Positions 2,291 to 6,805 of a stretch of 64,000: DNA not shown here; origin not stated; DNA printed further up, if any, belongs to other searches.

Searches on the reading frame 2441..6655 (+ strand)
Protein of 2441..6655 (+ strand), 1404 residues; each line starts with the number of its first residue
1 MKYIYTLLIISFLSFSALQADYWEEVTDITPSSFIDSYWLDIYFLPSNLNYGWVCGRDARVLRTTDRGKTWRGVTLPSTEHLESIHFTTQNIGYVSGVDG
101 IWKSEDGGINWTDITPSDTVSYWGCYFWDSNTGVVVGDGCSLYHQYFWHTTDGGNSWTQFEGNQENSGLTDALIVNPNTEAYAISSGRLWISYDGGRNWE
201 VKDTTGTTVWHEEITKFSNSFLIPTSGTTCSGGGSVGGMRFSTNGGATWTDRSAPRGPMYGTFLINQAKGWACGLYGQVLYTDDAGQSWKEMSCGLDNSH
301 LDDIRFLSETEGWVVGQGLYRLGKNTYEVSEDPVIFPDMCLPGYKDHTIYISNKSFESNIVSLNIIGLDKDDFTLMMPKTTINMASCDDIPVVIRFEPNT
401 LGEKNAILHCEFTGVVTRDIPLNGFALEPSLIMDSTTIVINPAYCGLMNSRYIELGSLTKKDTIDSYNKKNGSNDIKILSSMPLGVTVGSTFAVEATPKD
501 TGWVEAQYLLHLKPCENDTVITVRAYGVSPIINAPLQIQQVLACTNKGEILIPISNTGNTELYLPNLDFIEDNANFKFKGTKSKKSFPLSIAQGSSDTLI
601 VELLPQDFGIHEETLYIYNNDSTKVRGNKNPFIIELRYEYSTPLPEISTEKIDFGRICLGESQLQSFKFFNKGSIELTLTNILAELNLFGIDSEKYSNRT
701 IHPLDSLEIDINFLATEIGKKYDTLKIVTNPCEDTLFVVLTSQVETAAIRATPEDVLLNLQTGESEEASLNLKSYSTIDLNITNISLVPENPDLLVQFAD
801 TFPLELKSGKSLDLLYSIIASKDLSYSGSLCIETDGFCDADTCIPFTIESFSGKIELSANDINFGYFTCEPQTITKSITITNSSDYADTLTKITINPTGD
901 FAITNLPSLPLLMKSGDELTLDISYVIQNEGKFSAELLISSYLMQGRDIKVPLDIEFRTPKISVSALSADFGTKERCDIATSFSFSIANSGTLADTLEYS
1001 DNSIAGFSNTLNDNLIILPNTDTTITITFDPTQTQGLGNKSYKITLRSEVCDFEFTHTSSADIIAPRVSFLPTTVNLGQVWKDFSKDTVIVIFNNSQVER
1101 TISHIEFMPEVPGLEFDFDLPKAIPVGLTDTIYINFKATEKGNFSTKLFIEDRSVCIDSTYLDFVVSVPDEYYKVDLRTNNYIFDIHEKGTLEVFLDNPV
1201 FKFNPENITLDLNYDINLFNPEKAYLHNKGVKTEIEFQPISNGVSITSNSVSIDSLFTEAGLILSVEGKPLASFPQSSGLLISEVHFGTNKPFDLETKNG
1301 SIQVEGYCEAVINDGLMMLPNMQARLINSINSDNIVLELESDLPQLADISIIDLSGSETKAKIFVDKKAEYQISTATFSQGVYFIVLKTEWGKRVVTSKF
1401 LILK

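Call 44: search_protein_families(library=padloc, proteins=[window:2441-6655:+], max_evalue=0.00001)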
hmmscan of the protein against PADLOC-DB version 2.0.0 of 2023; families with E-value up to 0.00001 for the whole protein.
window:2441-6655:+ (1404 aa): 0 families

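Call 45: search_protein_families(library=pfam, proteins=[window:2441-6655:+], max_evalue=0.00001)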
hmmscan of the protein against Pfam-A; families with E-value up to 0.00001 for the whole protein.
window:2441-6655:+ (1404 aa): 8 families
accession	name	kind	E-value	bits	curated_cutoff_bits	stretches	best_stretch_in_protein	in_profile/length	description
PF22544.2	HYDIN_VesB_CFA65-like_Ig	-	2e-19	70.1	25.5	0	648-731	6-88/100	HYDIN/CFA65/VesB-like, Ig-like domain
PF22073.2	Cep192_D4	-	1.4e-18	67.5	35.5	0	647-730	6-95/112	Cep192 domain 4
PF15902.12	Sortilin-Vps10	-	1.1e-15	57.9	33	1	101-210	3-121/446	Sortilin, neurotensin receptor 3,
PF14870.12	PSII_BNR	-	2.5e-14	53.7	27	2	35-115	16-98/303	Photosynthesis system II assembly factor YCF48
PF07610.17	DUF1573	-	7.3e-13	48.8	26.1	0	647-740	3-94/98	Protein of unknown function (DUF1573)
PF15780.11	ASH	-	8.1e-09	36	27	0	650-730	12-91/98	Abnormal spindle-like microcephaly-assoc'd, ASPM-SPD-2-Hydin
PF24507.1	Ig_CFAP65_4th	-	7.4e-06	26.7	27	0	1016-1034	33-51/76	CFAP65, fourth Ig-like domain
PF12371.14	TMEM131_like_N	-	7.9e-06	26.5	28.8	0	646-729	2-84/84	Transmembrane protein 131-like N-terminal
